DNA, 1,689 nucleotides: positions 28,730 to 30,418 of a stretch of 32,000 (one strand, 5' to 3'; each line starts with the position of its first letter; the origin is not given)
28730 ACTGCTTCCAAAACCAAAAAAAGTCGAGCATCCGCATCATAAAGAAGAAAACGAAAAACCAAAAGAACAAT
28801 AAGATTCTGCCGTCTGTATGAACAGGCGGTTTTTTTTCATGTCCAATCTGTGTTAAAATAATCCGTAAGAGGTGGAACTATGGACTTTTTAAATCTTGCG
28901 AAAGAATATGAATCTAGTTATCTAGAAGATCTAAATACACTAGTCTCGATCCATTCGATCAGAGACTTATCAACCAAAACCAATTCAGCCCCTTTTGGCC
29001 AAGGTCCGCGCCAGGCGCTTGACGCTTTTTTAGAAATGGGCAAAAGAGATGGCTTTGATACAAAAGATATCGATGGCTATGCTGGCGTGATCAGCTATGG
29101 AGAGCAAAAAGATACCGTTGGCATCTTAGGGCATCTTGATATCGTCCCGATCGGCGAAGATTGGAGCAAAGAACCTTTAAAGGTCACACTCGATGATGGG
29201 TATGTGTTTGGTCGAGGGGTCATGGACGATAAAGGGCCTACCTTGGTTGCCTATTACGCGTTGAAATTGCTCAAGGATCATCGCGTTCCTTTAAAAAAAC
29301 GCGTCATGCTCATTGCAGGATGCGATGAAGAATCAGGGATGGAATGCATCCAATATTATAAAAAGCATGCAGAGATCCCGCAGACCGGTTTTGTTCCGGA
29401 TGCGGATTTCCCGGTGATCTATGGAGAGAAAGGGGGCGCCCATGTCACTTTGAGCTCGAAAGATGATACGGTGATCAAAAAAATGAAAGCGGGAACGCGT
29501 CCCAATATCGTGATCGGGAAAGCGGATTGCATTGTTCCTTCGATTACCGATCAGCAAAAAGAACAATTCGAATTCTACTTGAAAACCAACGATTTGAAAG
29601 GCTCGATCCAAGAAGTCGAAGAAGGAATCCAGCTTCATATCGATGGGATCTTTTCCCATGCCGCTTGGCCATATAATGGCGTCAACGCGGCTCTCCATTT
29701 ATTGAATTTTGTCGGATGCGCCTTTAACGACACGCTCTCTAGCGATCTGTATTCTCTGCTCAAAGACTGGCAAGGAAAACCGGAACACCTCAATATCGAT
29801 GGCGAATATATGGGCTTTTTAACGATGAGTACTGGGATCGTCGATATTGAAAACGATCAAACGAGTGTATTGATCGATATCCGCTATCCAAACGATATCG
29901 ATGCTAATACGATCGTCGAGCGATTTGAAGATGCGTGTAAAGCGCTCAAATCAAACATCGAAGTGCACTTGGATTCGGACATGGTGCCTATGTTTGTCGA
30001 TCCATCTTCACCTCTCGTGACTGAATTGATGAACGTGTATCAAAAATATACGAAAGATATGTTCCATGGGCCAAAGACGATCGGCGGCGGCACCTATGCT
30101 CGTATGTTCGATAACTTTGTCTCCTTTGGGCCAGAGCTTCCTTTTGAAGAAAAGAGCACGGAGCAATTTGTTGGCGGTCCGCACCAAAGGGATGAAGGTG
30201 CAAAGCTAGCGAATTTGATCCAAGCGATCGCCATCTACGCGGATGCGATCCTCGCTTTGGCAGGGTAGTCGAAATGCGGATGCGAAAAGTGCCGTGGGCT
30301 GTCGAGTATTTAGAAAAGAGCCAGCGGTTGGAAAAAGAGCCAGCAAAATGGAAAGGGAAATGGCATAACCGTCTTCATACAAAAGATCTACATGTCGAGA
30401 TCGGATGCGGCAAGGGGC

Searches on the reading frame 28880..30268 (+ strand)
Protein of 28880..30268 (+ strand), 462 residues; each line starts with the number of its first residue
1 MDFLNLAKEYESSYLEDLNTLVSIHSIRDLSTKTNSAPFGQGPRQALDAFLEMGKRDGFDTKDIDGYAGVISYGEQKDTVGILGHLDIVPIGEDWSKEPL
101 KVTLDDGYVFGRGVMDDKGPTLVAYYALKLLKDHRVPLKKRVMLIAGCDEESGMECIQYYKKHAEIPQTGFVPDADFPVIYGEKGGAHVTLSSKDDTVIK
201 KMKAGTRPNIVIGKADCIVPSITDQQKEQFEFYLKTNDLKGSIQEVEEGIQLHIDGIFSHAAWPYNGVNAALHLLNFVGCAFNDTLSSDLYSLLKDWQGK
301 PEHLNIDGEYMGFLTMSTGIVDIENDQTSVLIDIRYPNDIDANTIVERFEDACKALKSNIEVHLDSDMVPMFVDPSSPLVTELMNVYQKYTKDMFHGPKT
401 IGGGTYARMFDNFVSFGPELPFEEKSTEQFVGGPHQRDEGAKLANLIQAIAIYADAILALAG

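Call 16: search_protein_families(library=pfam, proteins=[window:28880-30268:+], max_evalue=0.00001)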
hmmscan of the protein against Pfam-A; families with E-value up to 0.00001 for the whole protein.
window:28880-30268:+ (462 aa): 1 family
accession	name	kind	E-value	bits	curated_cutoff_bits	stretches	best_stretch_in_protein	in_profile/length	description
PF01546.33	Peptidase_M20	-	1.2e-21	78.1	24.6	1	82-458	2-205/206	Peptidase family M20/M25/M40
